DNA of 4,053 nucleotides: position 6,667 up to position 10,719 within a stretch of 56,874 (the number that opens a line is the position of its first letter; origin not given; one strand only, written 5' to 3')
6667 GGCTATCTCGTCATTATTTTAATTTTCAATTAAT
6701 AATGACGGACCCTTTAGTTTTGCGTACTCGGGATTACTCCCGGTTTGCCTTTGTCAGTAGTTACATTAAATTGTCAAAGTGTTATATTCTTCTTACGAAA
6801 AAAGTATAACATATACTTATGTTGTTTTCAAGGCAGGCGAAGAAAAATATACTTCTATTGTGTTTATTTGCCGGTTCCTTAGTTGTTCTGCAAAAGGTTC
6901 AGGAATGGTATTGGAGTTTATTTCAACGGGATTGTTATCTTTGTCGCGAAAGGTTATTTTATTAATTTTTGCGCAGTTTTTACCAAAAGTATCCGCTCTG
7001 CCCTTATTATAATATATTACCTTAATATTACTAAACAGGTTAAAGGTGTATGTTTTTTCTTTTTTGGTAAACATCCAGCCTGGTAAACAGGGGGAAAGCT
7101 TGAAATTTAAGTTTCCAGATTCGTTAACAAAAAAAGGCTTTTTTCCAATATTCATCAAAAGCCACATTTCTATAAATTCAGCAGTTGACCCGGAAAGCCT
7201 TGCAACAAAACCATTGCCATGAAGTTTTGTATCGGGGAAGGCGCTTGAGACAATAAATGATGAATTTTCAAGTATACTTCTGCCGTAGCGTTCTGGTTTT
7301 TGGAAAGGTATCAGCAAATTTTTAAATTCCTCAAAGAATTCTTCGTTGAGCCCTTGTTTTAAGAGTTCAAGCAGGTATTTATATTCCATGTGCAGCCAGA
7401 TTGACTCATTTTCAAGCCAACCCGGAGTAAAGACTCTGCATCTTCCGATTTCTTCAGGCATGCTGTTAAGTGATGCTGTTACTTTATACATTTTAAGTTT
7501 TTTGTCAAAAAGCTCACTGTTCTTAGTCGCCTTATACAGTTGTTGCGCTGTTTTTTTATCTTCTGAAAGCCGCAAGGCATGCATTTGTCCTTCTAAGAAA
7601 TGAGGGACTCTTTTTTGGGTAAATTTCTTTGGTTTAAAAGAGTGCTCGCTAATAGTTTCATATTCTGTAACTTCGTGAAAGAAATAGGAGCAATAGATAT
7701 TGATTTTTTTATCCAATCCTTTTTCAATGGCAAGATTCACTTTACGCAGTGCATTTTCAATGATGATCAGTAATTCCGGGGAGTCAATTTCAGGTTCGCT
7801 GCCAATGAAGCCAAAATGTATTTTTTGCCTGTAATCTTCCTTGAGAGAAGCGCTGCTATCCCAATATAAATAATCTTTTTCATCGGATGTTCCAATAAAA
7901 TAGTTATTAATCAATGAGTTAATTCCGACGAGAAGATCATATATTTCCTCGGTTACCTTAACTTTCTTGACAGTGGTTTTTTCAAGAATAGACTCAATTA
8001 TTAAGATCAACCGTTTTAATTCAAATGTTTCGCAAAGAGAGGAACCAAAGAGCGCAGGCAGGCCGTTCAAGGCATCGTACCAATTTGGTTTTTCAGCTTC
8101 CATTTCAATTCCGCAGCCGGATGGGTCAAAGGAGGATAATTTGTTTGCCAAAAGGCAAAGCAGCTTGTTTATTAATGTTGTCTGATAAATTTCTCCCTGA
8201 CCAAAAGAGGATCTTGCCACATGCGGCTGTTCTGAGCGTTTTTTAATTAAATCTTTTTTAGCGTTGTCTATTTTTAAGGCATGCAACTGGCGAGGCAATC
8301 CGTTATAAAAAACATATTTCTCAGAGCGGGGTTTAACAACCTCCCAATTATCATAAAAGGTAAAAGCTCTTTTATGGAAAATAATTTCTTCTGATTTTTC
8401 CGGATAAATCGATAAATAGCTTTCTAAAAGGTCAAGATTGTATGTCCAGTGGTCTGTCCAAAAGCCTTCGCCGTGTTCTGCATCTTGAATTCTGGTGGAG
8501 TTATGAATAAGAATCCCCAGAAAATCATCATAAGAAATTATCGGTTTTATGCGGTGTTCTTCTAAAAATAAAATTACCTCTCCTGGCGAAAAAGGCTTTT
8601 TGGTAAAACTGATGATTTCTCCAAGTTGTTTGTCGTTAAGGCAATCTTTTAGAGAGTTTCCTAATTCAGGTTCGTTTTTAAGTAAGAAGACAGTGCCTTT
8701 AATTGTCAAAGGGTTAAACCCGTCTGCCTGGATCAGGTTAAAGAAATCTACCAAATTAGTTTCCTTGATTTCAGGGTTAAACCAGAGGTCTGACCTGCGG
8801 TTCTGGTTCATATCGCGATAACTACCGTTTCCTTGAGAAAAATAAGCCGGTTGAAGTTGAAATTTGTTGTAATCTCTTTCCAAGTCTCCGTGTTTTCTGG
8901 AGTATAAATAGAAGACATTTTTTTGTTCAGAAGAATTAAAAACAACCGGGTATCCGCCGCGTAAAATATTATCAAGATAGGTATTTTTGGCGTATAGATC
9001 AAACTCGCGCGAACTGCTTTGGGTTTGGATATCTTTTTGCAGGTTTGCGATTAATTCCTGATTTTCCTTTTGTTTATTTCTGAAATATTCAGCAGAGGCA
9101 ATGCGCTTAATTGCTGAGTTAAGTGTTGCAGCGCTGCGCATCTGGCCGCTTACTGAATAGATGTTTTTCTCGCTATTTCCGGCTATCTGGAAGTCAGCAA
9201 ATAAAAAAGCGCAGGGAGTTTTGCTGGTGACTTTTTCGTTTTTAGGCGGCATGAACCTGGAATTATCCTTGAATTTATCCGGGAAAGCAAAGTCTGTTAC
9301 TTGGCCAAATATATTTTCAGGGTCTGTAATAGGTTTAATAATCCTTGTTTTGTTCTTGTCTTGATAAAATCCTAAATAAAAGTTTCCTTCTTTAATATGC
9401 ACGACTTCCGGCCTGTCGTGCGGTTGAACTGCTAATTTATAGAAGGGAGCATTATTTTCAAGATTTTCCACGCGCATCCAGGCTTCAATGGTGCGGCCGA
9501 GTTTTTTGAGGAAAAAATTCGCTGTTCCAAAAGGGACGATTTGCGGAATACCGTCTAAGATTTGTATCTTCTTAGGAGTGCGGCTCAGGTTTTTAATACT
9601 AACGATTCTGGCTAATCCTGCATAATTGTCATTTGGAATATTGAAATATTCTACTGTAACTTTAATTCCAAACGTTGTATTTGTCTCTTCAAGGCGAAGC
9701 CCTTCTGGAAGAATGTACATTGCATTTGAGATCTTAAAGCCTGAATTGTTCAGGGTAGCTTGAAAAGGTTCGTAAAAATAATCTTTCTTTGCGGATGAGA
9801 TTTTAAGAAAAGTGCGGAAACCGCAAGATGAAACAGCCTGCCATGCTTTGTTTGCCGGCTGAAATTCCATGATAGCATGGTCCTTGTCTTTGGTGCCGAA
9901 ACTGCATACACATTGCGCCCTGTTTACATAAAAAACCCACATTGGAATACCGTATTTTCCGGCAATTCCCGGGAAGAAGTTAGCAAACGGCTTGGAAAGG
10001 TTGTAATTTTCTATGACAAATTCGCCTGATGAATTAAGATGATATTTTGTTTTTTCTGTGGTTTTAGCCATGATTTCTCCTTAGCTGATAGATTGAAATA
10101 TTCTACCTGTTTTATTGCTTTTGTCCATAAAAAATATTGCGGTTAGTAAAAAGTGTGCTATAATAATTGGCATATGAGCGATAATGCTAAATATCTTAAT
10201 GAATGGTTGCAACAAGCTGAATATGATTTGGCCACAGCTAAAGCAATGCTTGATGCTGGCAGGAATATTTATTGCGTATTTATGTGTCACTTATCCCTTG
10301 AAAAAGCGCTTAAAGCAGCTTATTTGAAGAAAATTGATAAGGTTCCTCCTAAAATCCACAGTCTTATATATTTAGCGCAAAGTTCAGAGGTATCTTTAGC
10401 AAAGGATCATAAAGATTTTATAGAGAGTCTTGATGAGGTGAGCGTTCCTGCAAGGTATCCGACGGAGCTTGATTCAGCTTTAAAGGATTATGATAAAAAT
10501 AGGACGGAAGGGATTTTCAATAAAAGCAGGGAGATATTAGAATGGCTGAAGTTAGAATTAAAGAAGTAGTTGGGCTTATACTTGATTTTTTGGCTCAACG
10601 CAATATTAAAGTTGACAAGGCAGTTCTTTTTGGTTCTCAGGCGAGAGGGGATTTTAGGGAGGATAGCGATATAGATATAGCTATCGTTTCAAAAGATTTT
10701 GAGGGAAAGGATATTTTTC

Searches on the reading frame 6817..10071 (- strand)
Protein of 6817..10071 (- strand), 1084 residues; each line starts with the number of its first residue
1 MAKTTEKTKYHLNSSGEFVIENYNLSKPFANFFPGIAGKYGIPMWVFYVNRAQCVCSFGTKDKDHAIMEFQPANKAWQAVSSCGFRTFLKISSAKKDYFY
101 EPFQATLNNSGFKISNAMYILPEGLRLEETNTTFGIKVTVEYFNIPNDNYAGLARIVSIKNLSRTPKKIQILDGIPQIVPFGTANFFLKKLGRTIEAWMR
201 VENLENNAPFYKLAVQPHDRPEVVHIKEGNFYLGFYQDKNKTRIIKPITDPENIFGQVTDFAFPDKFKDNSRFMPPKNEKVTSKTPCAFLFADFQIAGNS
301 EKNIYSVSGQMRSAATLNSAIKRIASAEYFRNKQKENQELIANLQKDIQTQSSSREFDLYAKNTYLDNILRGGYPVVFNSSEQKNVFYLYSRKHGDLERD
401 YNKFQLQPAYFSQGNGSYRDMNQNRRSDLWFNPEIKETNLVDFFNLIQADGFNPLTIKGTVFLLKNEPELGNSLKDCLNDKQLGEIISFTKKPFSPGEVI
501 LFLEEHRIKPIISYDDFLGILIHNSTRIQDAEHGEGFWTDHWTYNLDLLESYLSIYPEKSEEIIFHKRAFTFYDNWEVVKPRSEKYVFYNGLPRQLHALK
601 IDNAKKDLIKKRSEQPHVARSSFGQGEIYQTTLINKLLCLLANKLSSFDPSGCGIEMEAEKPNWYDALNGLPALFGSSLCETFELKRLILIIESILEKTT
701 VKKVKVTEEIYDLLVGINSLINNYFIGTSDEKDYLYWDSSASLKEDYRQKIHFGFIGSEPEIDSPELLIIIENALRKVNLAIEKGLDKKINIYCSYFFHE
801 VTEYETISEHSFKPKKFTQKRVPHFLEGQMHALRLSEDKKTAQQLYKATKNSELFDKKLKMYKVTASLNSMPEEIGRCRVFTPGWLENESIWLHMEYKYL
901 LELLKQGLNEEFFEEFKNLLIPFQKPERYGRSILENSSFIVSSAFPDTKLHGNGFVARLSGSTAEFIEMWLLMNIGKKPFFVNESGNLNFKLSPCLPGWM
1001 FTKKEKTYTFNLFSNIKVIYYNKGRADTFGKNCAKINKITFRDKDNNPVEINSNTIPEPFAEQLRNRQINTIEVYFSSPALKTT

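Call 4: search_protein_families(library=pfam, proteins=[window:6817-10071:-], max_evalue=1)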
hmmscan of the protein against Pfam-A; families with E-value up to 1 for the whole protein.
window:6817-10071:- (1084 aa): 0 families

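Call 5: search_protein_families(library=ncbifam, proteins=[window:6817-10071:-], max_evalue=1)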
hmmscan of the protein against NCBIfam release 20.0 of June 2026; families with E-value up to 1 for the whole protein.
window:6817-10071:- (1084 aa): 1 family
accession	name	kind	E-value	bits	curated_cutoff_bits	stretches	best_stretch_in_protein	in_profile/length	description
NF058639.1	GH149_beta_1_3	equivalog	2.6e-37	128.1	1150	3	536-862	514-828/1134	1,3-beta-D-glucan phosphorylase, GH149 family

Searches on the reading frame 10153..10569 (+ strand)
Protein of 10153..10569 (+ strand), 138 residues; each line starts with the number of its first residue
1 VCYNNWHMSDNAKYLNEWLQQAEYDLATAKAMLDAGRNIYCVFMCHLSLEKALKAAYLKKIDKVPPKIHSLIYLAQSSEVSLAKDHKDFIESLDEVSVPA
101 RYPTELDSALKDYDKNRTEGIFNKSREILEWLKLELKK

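Call 77: search_protein_families(library=pfam, proteins=[window:10153-10569:+], max_evalue=0.01)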
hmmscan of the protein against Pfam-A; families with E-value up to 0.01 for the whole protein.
window:10153-10569:+ (138 aa): 1 family
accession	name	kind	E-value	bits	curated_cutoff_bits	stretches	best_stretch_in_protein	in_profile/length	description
PF05168.19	HEPN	-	1.9e-21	76.8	22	1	16-133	2-115/117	HEPN domain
